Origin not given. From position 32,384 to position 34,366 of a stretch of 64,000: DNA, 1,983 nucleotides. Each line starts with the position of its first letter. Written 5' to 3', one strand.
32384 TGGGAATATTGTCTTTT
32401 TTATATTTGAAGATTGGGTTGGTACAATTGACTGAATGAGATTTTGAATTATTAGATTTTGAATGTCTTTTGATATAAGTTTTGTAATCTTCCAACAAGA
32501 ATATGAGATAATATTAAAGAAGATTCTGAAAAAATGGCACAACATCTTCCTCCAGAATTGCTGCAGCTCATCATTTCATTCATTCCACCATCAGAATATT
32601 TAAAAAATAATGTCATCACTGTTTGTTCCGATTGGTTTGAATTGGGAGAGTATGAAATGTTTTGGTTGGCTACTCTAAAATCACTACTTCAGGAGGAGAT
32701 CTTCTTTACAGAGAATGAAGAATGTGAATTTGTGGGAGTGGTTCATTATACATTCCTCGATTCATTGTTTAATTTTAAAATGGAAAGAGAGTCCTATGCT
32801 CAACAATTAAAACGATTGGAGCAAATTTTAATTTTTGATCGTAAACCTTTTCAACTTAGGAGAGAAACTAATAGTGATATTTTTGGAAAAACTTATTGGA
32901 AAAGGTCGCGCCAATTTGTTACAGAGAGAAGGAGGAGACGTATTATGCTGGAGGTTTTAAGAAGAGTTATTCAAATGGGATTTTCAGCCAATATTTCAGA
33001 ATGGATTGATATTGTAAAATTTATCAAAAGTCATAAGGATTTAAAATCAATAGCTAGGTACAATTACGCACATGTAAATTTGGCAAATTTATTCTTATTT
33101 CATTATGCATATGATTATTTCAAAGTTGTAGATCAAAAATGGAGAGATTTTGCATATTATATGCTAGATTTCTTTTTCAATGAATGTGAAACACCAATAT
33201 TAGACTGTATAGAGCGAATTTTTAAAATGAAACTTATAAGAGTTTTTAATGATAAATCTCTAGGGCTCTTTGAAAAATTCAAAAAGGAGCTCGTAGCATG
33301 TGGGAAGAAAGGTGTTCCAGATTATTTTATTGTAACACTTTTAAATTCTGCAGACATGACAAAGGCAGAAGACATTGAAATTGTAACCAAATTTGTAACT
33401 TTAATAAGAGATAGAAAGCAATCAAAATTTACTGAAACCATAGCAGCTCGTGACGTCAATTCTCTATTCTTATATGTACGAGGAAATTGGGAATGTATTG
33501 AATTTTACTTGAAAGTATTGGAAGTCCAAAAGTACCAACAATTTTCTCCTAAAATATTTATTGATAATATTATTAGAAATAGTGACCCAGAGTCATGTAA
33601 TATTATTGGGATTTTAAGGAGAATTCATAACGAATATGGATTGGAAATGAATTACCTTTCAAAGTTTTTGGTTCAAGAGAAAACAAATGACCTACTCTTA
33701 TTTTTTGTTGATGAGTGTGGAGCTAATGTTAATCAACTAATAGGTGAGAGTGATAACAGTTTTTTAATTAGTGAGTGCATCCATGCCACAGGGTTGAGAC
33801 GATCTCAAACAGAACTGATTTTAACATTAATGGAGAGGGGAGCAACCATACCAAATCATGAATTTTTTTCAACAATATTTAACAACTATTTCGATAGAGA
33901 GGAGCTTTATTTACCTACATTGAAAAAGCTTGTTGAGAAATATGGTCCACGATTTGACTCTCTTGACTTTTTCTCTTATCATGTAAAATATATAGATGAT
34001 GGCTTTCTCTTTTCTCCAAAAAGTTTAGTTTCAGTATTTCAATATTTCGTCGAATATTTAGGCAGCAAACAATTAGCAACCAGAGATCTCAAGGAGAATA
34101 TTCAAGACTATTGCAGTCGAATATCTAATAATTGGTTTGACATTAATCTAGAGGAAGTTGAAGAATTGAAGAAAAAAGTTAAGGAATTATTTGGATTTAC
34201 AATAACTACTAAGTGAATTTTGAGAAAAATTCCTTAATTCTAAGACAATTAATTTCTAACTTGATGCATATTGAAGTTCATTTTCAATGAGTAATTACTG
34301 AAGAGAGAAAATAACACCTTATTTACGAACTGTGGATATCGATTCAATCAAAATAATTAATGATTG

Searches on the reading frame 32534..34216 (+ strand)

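Call 80: search_protein_families(library=pfam, proteins=[window:32534-34216:+], max_evalue=0.001)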
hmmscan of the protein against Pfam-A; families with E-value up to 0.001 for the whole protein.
window:32534-34216:+ (560 aa): 1 family
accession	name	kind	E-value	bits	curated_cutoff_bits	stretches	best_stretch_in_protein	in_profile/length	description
PF12937.12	F-box-like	-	0.00034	20.8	24.3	0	3-44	2-41/47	F-box-like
